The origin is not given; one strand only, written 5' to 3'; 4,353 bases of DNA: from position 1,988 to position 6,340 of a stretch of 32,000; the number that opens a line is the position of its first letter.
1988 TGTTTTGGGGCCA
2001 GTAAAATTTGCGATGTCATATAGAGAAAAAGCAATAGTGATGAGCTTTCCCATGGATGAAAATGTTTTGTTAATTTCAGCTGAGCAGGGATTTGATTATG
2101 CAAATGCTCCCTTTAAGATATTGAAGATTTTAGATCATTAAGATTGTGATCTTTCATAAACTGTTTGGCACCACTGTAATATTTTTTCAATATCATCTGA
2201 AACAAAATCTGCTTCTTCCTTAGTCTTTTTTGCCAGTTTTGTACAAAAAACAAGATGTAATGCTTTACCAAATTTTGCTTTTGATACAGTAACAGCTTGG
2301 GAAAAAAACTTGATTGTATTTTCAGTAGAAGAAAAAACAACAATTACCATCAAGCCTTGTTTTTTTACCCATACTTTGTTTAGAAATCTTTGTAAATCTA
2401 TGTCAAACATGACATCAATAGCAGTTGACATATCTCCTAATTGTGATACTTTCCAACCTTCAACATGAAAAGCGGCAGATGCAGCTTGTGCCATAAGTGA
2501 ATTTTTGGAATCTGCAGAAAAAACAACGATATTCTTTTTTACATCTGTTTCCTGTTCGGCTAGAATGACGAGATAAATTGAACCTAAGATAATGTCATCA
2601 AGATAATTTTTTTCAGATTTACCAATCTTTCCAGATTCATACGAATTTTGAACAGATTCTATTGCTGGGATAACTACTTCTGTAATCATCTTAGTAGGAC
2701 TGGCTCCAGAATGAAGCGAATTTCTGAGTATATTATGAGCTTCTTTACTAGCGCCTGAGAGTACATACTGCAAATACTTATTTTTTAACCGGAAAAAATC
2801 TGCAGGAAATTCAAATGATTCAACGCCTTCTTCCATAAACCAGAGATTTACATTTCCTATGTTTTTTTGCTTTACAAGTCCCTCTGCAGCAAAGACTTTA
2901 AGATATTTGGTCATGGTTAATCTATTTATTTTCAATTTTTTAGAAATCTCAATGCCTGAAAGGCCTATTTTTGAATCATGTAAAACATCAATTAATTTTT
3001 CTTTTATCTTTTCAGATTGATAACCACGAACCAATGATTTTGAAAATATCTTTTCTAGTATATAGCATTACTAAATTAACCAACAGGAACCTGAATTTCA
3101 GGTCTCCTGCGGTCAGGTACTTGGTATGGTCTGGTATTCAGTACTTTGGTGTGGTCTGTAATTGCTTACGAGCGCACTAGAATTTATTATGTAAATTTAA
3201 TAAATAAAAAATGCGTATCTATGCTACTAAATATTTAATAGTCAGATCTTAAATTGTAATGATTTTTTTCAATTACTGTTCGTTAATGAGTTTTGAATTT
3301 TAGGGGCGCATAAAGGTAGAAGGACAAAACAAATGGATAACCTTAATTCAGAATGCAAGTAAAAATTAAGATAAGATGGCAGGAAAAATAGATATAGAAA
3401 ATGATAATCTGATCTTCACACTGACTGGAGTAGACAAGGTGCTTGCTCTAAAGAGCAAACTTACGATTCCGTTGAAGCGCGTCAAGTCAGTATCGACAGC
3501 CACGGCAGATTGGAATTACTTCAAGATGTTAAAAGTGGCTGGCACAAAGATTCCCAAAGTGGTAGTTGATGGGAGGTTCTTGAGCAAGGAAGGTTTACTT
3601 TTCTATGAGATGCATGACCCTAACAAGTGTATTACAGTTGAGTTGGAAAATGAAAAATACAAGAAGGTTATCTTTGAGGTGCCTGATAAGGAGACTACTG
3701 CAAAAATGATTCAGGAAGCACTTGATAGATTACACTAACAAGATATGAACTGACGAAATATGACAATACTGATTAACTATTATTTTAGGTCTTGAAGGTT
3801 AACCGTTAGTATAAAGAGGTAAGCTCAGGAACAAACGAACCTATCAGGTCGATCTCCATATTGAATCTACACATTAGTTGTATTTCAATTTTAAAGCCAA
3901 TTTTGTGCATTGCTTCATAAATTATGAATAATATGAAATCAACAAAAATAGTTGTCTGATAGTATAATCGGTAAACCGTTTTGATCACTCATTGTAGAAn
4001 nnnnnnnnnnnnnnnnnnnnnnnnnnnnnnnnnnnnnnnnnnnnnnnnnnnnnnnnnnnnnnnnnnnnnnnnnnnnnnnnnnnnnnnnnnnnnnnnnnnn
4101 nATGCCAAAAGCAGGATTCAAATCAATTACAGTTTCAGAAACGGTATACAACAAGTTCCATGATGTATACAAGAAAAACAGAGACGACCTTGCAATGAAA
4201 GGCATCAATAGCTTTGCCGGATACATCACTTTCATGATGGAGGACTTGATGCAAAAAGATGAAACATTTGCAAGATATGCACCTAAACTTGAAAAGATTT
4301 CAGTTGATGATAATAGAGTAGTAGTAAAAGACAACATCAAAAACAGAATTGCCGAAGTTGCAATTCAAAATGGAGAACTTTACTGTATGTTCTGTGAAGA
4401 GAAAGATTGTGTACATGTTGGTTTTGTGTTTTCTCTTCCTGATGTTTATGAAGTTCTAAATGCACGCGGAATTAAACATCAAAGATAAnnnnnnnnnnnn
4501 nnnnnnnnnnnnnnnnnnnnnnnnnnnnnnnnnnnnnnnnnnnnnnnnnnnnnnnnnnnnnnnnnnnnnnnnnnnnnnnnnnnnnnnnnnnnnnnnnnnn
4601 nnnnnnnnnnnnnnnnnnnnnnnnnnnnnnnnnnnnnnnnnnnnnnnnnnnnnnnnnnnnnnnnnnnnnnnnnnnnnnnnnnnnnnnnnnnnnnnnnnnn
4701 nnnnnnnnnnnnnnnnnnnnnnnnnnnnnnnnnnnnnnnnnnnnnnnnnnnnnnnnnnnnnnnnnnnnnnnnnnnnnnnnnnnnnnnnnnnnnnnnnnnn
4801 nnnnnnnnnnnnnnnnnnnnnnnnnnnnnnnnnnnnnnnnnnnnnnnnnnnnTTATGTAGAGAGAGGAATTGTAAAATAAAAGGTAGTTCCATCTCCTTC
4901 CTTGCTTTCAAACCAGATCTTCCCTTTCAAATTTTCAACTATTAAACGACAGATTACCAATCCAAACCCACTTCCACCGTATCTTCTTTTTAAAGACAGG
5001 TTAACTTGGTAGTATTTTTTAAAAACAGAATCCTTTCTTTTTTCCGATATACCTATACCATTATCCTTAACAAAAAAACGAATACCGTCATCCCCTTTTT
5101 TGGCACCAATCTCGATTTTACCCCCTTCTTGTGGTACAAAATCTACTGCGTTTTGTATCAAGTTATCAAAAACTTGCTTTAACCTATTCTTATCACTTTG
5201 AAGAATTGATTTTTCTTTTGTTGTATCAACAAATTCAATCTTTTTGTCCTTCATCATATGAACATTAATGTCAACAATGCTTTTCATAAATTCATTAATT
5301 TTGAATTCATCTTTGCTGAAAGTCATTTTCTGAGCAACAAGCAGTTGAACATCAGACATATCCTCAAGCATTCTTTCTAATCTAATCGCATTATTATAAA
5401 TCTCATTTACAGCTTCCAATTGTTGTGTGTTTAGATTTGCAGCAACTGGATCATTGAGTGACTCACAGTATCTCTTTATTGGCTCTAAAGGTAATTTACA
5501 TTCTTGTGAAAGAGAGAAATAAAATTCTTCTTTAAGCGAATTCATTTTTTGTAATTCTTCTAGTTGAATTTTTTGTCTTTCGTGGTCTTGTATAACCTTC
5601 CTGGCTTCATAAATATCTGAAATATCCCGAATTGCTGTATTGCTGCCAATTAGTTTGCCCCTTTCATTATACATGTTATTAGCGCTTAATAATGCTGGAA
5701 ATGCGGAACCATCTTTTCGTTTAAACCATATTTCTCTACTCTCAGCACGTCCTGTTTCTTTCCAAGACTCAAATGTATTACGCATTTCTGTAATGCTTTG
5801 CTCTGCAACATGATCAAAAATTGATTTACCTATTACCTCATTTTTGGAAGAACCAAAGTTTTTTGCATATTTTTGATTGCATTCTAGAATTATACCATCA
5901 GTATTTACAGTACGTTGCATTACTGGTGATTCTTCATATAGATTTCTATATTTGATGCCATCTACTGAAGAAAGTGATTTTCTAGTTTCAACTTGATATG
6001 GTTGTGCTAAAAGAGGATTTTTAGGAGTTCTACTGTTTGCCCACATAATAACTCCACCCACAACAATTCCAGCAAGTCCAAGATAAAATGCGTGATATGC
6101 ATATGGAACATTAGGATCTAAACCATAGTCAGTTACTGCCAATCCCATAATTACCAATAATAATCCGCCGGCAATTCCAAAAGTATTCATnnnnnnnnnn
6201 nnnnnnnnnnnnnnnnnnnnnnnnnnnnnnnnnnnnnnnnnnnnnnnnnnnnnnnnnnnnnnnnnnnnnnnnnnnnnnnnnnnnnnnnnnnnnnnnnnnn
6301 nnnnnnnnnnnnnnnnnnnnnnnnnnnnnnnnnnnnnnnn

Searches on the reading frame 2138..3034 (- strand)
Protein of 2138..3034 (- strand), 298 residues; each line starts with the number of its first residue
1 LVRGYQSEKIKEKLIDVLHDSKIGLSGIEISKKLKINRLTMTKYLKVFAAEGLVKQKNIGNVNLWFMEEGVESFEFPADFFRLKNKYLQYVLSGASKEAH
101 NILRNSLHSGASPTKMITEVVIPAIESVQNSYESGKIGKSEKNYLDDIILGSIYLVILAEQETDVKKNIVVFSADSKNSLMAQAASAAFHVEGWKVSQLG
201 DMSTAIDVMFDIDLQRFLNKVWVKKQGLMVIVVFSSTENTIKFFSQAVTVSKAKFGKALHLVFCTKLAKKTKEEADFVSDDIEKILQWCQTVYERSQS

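Call 60: search_protein_families(library=padloc, proteins=[window:2138-3034:-], max_evalue=0.01)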
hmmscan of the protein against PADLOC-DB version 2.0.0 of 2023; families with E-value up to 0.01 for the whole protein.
window:2138-3034:- (298 aa): 2 families
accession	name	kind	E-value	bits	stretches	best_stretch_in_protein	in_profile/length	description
PDLC01865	CARF3--CARF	-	0.0009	16.9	1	12-67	152-203/215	-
PDLC01863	CARF3--CARF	-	0.0023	15.7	0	11-58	121-166/182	-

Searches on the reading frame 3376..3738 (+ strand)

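Call 3: search_protein_families(library=pfam, proteins=[window:3376-3738:+], max_evalue=1)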
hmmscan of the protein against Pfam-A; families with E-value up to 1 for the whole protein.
window:3376-3738:+ (120 aa): 1 family
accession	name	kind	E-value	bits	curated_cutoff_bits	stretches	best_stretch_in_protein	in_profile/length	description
PF03646.20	FlaG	-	0.062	13.9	23.8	1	75-108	52-85/101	FlaG protein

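Call 60: search_protein_families(library=padloc, proteins=[window:3376-3738:+], max_evalue=0.01)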
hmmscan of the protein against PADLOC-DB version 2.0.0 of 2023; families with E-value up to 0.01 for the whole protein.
window:3376-3738:+ (120 aa): 0 families

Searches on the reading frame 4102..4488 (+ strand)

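Call 3: search_protein_families(library=pfam, proteins=[window:4102-4488:+], max_evalue=1)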
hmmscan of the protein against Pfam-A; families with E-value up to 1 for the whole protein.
window:4102-4488:+ (128 aa): 2 families
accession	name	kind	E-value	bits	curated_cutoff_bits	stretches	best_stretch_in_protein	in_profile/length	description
PF18560.7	Lectin_like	-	0.039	14.6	27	1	14-96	51-133/156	Lectin like domain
PF16454.10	PI3K_P85_iSH2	-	0.055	13.5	31.5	1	10-80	27-98/161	Phosphatidylinositol 3-kinase regulatory subunit P85 inter-SH2 domain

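Call 60: search_protein_families(library=padloc, proteins=[window:4102-4488:+], max_evalue=0.01)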
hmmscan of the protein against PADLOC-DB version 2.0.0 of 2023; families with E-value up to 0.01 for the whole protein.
window:4102-4488:+ (128 aa): 1 family
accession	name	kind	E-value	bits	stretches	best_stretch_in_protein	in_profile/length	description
PDLC01487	Csm2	-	0.0027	15.8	1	10-54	69-113/116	CAS-III-D; effector_SS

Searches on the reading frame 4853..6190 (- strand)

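Call 3: search_protein_families(library=pfam, proteins=[window:4853-6190:-], max_evalue=1)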
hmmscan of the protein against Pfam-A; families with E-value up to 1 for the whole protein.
window:4853-6190:- (445 aa): 10 families
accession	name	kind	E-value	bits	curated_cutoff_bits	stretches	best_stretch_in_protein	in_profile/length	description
PF02518.31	HATPase_c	-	2.3e-28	99.3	26.4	1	333-444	2-110/111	Histidine kinase-, DNA gyrase B-, and HSP90-like ATPase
PF13426.13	PAS_9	-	3.1e-15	56.8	27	1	95-192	7-103/103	PAS domain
PF00989.32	PAS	-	1.7e-13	51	22.6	1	81-190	3-113/113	PAS fold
PF08448.16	PAS_4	-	2.7e-07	31.2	23.1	1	86-192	2-107/110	PAS fold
PF08447.18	PAS_3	-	3.8e-05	24.3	25.6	1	102-181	2-83/89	PAS fold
PF00512.31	HisKA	-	0.00023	21.6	26.9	1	223-280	5-59/66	His Kinase A (phospho-acceptor) domain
PF24820.1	Diguanyl_cycl_sensor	-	0.0025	18.2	28.1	1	95-169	12-92/109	Diguanylate cyclase-like sensor domain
PF13188.13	PAS_8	-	0.022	15.1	21.8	1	80-128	2-50/65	PAS domain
PF13589.12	HATPase_c_3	-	0.025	15.1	25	1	343-412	9-78/137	Histidine kinase-, DNA gyrase B-, and HSP90-like ATPase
PF18544.7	Polo_box_3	-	0.64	11.1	34.2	0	251-291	54-92/97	Polo box domain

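Call 60: search_protein_families(library=padloc, proteins=[window:4853-6190:-], max_evalue=0.01)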
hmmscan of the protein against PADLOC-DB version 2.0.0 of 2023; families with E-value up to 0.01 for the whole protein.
window:4853-6190:- (445 aa): 1 family
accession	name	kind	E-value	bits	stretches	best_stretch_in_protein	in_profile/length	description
PDLC01788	Cas6b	-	0.00033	18.7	1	246-300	58-114/219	-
